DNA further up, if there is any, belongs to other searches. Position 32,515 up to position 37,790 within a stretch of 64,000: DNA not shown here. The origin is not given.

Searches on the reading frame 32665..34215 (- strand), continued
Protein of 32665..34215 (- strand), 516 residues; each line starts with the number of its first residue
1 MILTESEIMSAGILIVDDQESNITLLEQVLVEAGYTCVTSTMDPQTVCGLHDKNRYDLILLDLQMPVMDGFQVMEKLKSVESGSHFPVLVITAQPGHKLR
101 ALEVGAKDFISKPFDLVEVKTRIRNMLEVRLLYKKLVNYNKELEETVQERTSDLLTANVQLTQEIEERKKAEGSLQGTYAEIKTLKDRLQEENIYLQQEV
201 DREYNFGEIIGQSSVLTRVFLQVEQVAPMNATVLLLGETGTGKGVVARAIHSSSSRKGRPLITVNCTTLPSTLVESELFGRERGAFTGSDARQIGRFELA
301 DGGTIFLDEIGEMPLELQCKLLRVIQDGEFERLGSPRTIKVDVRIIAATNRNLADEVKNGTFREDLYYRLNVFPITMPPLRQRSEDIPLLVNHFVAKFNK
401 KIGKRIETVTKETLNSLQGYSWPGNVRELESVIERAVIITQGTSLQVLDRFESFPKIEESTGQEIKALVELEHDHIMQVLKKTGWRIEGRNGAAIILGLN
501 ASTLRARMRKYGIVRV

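Call 81: search_protein_families(library=pfam, proteins=[L005:9395-11122:+, L005:6768-9398:+, L005:11660-12427:+, L005:5912-6472:-, L005:18317-19810:-], max_evalue=0.001)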
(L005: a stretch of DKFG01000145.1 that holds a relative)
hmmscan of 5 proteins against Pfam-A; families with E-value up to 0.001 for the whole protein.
L005:9395-11122:+ (575 aa): 11 families
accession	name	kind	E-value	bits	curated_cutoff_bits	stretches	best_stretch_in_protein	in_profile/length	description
PF00158.32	Sigma54_activat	-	8.3e-71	237.5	20.2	1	269-435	1-167/168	Sigma-54 interaction domain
PF25601.1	AAA_lid_14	-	3.2e-23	81.8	27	1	441-507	1-67/87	AAA+ ATPase lid domain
PF14532.12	Sigma54_activ_2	-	3.8e-21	76.2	25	1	270-440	1-138/138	Sigma-54 interaction domain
PF02954.25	HTH_8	-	1.2e-07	31.8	22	1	527-570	2-42/42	Bacterial regulatory protein, Fis family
PF07728.20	AAA_5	-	2.2e-07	31.4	22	1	293-413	2-125/139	AAA domain (dynein-related subfamily)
PF13188.13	PAS_8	-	1.8e-06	28.1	21.8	1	74-127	1-55/65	PAS domain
PF07724.20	AAA_2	-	4.5e-06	27.2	27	1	291-419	4-133/166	AAA domain (Cdc48 subfamily)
PF13426.13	PAS_9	-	2.8e-05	24.8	27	1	84-185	1-100/103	PAS domain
PF00989.32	PAS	-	3.8e-05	24.1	22.6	1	75-166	2-93/113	PAS fold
PF00004.35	AAA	-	0.00025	21.9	21.2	0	293-414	1-115/131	ATPase family associated with various cellular activities (AAA)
PF12775.13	AAA_7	-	0.00056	19.9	25.8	0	272-346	15-94/181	P-loop containing dynein motor region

L005:6768-9398:+ (876 aa): 8 families
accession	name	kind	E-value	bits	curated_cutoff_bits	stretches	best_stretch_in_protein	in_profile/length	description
PF01339.22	CheB_methylest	-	8e-59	198.7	24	1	34-209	1-174/174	CheB methylesterase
PF01739.24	CheR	-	7.1e-51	172.9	27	1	297-487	2-191/195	CheR methyltransferase, SAM binding domain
PF13596.12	PAS_10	-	1.3e-32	113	22.1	1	746-851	1-106/106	PAS domain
PF03705.20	CheR_N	-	2.8e-15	56.2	27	1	233-283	3-53/53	CheR methyltransferase, all-alpha domain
PF08448.16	PAS_4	-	3.8e-07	30.8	23.1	1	750-855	1-110/110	PAS fold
PF21007.2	FBF1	-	7.9e-05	21.8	45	1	653-748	327-422/524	Fas-binding factor 1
PF10473.14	CENP-F_leu_zip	-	0.00059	20.3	34.5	0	663-754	27-114/140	Leucine-rich repeats of kinetochore protein Cenp-F/LEK1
PF15619.11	Lebercilin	-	0.00071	19.6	34.3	1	661-712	54-105/193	Ciliary protein causing Leber congenital amaurosis disease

L005:11660-12427:+ (255 aa): 1 family
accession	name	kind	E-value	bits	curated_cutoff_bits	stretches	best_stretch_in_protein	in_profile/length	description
PF11172.13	DUF2959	-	1.2e-07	32.6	26.8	1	61-221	9-172/190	Protein of unknown function (DUF2959)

L005:5912-6472:- (186 aa): 1 family
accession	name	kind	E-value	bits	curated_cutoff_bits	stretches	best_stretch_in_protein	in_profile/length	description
PF03704.23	BTAD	-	0.00029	21.6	22.1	1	107-164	1-59/146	Bacterial transcriptional activator domain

L005:18317-19810:- (497 aa): 3 families
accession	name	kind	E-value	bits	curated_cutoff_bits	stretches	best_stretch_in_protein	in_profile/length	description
PF13282.11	DUF4070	-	5.1e-38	130.8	22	1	358-492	1-138/144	Domain of unknown function (DUF4070)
PF04055.27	Radical_SAM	-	1.5e-12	48.5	29.5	1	170-326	2-153/166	Radical SAM superfamily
PF02310.24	B12-binding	-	4.1e-12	46.4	32.1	1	28-127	10-120/121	B12 binding domain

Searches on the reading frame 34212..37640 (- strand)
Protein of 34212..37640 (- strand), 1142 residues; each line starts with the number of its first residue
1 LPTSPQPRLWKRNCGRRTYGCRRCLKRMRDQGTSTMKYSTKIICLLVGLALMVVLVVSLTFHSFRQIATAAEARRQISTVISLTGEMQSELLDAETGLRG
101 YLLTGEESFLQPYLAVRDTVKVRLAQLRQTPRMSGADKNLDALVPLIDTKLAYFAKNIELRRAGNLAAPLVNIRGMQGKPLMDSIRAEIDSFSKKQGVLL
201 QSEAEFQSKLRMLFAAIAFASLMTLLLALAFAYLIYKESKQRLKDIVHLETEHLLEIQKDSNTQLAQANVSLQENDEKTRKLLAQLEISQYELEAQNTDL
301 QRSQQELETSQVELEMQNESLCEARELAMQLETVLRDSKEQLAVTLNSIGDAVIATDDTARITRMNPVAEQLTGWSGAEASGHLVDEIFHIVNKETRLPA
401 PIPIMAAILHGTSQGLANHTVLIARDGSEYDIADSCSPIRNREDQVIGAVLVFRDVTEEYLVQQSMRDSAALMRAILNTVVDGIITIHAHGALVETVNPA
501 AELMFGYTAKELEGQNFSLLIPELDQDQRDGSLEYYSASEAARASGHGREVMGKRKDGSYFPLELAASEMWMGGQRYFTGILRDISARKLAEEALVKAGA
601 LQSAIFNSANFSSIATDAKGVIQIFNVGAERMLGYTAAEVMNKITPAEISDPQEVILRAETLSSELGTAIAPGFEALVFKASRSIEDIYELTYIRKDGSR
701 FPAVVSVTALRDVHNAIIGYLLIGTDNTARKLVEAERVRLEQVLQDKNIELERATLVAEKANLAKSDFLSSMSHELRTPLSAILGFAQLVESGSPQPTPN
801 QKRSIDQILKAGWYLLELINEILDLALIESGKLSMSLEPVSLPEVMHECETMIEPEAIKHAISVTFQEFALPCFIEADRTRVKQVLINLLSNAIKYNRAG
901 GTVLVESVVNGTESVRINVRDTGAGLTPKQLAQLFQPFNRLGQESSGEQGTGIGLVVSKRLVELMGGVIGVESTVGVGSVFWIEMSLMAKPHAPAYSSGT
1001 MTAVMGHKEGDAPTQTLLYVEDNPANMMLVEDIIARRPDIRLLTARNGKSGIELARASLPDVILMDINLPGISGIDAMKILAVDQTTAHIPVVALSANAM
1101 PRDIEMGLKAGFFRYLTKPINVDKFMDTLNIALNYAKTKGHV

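Call 15: search_protein_families(library=pfam, proteins=[window:34212-37640:-], max_evalue=0.01)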
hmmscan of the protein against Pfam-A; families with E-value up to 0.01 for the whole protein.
window:34212-37640:- (1142 aa): 10 families
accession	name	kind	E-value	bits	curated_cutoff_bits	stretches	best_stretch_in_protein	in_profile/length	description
PF00989.32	PAS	-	4.5e-39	133.4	22.6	3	472-585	2-113/113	PAS fold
PF13426.13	PAS_9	-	6.4e-36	123.2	27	3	482-586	2-102/103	PAS domain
PF05227.19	CHASE3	-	2.7e-27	95.8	28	1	75-202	6-134/138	CHASE3 domain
PF02518.31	HATPase_c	-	3.5e-25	89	26.4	1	878-986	2-108/111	Histidine kinase-, DNA gyrase B-, and HSP90-like ATPase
PF00072.30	Response_reg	-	3e-21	76.1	30.2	1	1018-1129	2-110/111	Response regulator receiver domain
PF08448.16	PAS_4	-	7.5e-19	68.4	23.1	1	346-460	1-109/110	PAS fold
PF00512.31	HisKA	-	2.6e-18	66.3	26.9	1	764-831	1-66/66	His Kinase A (phospho-acceptor) domain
PF13188.13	PAS_8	-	1.4e-14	53.8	21.8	2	472-529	2-55/65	PAS domain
PF08447.18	PAS_3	-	6.4e-07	30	25.6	0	363-448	2-84/89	PAS fold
PF24820.1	Diguanyl_cycl_sensor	-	0.0038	17.6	28.1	0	478-583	3-108/109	Diguanylate cyclase-like sensor domain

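Call 63: search_protein_families(library=ncbifam, proteins=[window:34212-37640:-], max_evalue=0.00001)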
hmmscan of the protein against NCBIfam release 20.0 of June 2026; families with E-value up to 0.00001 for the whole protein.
window:34212-37640:- (1142 aa): 117 families (the best 25 are shown)
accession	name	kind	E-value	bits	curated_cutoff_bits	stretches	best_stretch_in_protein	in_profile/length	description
TIGR02956.1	TMAO_torS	equivalog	6.4e-84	282.7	676.5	1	741-1138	437-825/967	TMAO reductase system sensor histidine kinase/response regulator TorS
NF008318.0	PRK11107.1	equivalog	1.3e-69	235.2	890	2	739-995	268-526/920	two-component sensor histidine kinase BarA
NF011874.0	PRK15347.1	equivalog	2.9e-69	234.1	852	2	736-1003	369-629/921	two component system sensor kinase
NF038297.2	hybrid_HK_HrmK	equivalog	3.6e-68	230.7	725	1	736-1125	206-600/607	hybrid histidine kinase/response regulator HrmK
NF041947.1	LuxQ_Vibrio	equivalog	6.1e-64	216.3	1200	1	753-1129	460-835/843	quorum-sensing autoinducer 2 sensor kinase/phosphatase LuxQ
NF008302.0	PRK11091.1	equivalog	3.8e-60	203.9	838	1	757-1133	275-643/779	aerobic respiration two-component sensor histidine kinase ArcB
NF008468.0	PRK11360.1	equivalog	3.5e-59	200.7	646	3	593-987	261-608/616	two-component system sensor histidine kinase AtoS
NF047874.1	MASE3_PAS_HK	subfamily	1.2e-58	199.4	560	1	684-987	334-625/655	MASE3 domain-containing sensor histidine kinase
NF046044.1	PnpS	equivalog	1.7e-57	195.2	400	1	762-985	167-389/390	two-component system histidine kinase PnpS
NF008099.0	PRK10841.1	equivalog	1.1e-55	188.9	920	2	736-990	448-693/949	two-component system sensor histidine kinase RcsC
NF041777.1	sens_FixL_Rhizob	equivalog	6.9e-54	183.3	850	2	452-587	104-238/485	sensor protein FixL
TIGR00229.1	sensory_box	domain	3.5e-53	179.1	22.9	2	468-595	2-126/126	PAS domain S-box protein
NF041593.1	histid_kinase_PdhS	equivalog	4.4e-53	180.5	2000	2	749-983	786-1031/1041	cell-division control histidine kinase PdhS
NF045901.1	HisKinLetSLeg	equivalog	2.6e-52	177.9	1650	2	742-987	270-518/906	two-component system sensor histidine kinase LetS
NF008543.0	PRK11466.1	equivalog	1.9e-50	171.6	982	1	736-1130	414-795/914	TMAO reductase system sensor histidine kinase/response regulator TorS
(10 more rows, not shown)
